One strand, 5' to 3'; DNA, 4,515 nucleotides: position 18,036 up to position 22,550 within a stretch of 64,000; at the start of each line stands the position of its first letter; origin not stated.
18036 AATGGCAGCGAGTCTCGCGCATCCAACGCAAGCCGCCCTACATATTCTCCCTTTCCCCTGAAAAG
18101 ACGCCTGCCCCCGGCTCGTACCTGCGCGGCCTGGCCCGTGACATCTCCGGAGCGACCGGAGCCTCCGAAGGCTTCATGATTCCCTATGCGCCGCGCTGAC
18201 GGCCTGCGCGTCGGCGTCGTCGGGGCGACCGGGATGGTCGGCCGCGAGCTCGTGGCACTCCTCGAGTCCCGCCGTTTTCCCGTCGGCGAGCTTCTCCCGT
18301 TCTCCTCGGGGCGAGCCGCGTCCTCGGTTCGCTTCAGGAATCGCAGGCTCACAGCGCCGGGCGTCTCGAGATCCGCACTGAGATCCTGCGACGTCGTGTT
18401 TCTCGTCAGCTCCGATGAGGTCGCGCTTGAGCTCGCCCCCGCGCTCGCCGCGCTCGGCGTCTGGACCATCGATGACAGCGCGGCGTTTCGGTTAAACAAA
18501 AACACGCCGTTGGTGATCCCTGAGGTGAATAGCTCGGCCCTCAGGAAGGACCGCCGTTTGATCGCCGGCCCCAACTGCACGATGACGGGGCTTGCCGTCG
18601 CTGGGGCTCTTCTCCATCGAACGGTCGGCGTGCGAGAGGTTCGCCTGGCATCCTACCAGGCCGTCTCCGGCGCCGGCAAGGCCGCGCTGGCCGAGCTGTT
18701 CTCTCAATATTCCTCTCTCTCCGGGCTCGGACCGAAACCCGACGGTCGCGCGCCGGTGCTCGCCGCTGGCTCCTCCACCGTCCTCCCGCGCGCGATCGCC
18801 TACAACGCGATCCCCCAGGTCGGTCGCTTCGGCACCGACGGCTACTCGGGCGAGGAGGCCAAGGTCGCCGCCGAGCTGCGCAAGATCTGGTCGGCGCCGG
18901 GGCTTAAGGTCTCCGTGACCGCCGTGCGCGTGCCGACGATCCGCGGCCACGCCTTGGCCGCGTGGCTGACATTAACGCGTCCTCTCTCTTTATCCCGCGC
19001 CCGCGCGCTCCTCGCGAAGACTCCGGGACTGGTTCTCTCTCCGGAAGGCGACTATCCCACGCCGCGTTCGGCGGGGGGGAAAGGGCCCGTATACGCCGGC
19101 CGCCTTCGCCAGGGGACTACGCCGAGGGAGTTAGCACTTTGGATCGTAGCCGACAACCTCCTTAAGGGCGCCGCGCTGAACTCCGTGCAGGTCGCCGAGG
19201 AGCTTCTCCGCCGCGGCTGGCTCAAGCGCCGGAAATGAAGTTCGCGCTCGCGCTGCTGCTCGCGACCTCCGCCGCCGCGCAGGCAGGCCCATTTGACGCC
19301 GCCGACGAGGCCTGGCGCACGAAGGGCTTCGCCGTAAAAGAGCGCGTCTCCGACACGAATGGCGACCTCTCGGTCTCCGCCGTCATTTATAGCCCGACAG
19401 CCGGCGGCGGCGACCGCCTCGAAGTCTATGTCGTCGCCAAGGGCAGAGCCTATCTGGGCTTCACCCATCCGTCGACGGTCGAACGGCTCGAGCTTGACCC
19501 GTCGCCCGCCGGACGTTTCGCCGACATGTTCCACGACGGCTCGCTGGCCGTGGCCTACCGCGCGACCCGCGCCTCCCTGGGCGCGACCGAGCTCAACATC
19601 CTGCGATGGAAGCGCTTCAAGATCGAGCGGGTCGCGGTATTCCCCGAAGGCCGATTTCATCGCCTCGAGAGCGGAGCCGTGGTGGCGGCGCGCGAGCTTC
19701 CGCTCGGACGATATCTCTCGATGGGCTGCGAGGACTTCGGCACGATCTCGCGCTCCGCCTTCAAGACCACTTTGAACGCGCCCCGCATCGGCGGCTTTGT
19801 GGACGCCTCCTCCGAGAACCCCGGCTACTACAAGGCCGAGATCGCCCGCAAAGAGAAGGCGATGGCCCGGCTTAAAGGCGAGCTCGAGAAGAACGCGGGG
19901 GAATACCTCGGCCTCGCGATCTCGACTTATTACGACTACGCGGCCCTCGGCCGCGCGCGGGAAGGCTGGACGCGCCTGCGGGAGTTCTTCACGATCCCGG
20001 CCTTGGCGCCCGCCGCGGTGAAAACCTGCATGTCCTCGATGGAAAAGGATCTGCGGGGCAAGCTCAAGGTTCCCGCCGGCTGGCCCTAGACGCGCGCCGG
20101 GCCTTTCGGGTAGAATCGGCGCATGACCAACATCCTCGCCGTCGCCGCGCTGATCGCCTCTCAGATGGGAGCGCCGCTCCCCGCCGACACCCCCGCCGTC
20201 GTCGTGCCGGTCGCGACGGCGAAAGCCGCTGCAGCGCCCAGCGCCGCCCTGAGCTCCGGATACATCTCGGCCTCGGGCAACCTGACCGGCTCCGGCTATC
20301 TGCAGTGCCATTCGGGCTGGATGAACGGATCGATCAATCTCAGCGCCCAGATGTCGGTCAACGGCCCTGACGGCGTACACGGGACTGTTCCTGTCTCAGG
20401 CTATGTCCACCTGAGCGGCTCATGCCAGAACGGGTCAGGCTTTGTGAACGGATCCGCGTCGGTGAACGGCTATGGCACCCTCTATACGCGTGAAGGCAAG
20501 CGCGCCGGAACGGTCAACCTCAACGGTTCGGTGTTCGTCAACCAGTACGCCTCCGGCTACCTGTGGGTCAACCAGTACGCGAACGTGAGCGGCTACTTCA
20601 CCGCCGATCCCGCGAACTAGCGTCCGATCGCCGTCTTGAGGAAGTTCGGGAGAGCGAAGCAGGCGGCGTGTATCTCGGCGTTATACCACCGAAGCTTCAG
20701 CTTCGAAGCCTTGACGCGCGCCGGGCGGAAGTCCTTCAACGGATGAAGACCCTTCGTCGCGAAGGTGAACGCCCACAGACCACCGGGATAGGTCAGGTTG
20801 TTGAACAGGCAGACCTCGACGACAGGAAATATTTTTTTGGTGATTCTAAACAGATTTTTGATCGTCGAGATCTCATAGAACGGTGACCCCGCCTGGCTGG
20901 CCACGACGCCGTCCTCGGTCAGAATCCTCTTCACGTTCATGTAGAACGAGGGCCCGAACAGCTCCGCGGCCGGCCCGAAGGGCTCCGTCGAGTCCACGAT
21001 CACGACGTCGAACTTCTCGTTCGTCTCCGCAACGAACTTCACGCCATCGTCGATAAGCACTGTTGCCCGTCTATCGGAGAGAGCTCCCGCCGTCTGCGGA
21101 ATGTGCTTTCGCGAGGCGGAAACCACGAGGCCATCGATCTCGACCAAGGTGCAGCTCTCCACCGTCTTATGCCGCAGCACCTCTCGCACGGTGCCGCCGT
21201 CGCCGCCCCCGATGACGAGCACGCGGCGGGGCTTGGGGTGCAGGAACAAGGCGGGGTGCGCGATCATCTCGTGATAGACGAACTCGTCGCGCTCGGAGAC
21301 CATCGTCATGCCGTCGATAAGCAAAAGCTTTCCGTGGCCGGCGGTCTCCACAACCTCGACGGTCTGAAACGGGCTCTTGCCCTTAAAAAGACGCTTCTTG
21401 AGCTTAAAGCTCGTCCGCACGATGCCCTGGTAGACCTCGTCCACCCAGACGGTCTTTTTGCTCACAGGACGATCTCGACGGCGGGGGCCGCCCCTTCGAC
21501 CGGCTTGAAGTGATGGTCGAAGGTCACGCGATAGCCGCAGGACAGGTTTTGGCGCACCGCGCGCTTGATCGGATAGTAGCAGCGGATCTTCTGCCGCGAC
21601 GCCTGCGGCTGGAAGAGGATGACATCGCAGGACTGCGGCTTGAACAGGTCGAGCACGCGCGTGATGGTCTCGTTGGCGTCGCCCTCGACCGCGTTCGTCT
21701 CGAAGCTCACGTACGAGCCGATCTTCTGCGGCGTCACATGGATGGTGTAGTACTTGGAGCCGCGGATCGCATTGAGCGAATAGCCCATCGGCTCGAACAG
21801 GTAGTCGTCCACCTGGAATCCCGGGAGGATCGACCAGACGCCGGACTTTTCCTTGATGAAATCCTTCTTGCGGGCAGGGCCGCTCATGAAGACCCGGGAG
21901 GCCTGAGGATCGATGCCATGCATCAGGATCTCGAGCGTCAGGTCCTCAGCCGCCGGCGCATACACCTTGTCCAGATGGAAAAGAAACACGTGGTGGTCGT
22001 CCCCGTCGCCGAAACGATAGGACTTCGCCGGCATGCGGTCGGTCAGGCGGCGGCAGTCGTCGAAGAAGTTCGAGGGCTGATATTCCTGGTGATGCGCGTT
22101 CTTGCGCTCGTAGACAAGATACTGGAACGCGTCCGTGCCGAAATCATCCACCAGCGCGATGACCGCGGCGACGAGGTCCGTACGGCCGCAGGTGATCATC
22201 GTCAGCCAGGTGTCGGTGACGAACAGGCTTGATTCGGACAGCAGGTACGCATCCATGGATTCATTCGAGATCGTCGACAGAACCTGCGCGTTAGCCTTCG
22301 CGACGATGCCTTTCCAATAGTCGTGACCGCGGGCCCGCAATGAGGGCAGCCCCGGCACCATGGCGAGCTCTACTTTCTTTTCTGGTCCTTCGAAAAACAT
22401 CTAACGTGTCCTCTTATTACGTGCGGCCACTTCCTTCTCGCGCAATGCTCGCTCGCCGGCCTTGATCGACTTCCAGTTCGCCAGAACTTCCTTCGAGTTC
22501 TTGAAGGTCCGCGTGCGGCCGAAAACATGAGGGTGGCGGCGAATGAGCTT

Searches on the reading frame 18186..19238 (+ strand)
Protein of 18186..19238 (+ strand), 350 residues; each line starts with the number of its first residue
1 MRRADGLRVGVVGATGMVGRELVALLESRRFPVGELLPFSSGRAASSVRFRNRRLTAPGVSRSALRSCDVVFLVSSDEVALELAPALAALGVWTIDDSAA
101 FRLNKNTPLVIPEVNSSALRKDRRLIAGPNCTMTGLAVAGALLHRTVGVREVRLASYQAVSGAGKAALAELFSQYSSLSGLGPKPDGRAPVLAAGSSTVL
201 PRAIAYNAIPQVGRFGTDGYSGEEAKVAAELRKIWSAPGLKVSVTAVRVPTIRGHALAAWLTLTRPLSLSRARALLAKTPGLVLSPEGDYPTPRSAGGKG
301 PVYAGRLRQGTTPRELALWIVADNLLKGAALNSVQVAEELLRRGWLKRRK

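Call 47: search_protein_families(library=pfam, proteins=[window:18186-19238:+])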
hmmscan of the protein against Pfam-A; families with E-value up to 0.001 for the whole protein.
window:18186-19238:+ (350 aa): 2 families
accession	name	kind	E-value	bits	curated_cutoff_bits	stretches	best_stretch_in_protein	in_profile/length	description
PF02774.23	Semialdhyde_dhC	-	8.5e-35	121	26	1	143-327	5-184/184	Semialdehyde dehydrogenase, dimerisation domain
PF01118.30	Semialdhyde_dh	-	3.3e-24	86.1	26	1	8-120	1-119/121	Semialdehyde dehydrogenase, NAD binding domain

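Call 54: search_protein_families(library=ncbifam, proteins=[window:18186-19238:+], max_evalue=0.00001)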
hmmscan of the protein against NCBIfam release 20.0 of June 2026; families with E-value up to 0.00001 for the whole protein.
window:18186-19238:+ (350 aa): 10 families
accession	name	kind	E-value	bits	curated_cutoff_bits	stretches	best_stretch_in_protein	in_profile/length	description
NF011456.0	PRK14874.1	equivalog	1.1e-90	304.1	223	1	6-343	4-343/346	aspartate-semialdehyde dehydrogenase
TIGR01296.1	asd_B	equivalog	8.7e-81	271.6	324.2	1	8-341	1-337/339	aspartate-semialdehyde dehydrogenase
NF005229.0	PRK06728.1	equivalog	2.1e-59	201.2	628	1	6-344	5-345/347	aspartate-semialdehyde dehydrogenase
NF004224.0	PRK05671.1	equivalog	2.9e-59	201.2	284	1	7-342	5-333/336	aspartate-semialdehyde dehydrogenase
NF005957.0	PRK08040.1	equivalog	4.4e-45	154.6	273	1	4-342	2-332/336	aspartate-semialdehyde dehydrogenase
NF006416.0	PRK08664.1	subfamily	5.5e-33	114.6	232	2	7-168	4-186/350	aspartate-semialdehyde dehydrogenase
TIGR00978.1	asd_EA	equivalog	5.9e-30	104.5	301.2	2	7-168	1-184/342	aspartate-semialdehyde dehydrogenase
NF005144.0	PRK06598.1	subfamily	5.2e-22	78.5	198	2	8-178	3-182/369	aspartate-semialdehyde dehydrogenase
TIGR01850.1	argC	equivalog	2e-19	70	233.6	1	8-168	2-188/345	N-acetyl-gamma-glutamyl-phosphate reductase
TIGR01745.1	asd_gamma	equivalog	1.9e-16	60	402.9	1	8-178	2-181/366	aspartate-semialdehyde dehydrogenase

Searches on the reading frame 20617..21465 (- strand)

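Call 47: search_protein_families(library=pfam, proteins=[window:20617-21465:-])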
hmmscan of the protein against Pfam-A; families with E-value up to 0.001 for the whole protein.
window:20617-21465:- (282 aa): 2 families
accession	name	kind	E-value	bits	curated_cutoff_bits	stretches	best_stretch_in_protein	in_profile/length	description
PF01564.23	Spermine_synth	-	4.9e-61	206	22.9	1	61-239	1-179/186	Spermine/spermidine synthase domain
PF17284.7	Spermine_synt_N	-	1.5e-09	38.1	22.1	1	6-58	1-53/53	Spermidine synthase tetramerisation domain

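Call 54: search_protein_families(library=ncbifam, proteins=[window:20617-21465:-], max_evalue=0.00001)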
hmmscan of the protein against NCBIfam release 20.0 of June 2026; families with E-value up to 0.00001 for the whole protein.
window:20617-21465:- (282 aa): 7 families
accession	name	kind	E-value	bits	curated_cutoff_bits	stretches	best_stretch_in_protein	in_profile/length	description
NF002010.0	PRK00811.1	equivalog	6.8e-105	350.4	260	1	2-280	2-284/287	polyamine aminopropyltransferase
TIGR00417.1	speE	equivalog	1.6e-91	306.4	249.55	1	7-275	1-271/271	spermidine synthase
NF002956.0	PRK03612.1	equivalog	7.3e-44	150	472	1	27-274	245-493/522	polyamine aminopropyltransferase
NF002435.0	PRK01581.1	equivalog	6.5e-28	97.9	537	1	24-195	98-271/374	polyamine aminopropyltransferase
NF001811.0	PRK00536.1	equivalog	1.7e-16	60.6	352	1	7-279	2-255/262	spermidine synthase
NF003380.0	PRK04457.1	equivalog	1.1e-12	47.5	304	1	72-189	63-177/265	polyamine aminopropyltransferase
NF037959.1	MFS_SpdSyn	subfamily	2.4e-09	36.5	40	1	76-227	273-420/480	fused MFS/spermidine synthase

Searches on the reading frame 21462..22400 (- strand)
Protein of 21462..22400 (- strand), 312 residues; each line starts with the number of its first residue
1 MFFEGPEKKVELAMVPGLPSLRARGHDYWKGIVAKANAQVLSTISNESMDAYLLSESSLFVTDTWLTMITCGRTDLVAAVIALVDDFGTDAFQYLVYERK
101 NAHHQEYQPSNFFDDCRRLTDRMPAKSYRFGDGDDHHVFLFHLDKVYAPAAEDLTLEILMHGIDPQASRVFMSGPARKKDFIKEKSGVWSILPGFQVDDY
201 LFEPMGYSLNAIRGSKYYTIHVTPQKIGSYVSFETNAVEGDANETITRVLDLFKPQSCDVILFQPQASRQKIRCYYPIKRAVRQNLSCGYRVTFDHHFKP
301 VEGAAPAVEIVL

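Call 47: search_protein_families(library=pfam, proteins=[window:21462-22400:-])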
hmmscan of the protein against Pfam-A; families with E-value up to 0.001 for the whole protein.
window:21462-22400:- (312 aa): 1 family
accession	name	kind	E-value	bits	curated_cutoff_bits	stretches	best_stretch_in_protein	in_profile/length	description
PF01536.21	SAM_decarbox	-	1.4e-63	215.5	22.2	1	2-290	3-322/343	Adenosylmethionine decarboxylase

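Call 54: search_protein_families(library=ncbifam, proteins=[window:21462-22400:-], max_evalue=0.00001)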
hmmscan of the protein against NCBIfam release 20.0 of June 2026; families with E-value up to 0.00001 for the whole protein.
window:21462-22400:- (312 aa): 1 family
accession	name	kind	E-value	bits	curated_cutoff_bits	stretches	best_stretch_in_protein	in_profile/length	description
TIGR00535.1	SAM_DCase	equivalog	1.5e-47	162.2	233.15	1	3-273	1-298/334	adenosylmethionine decarboxylase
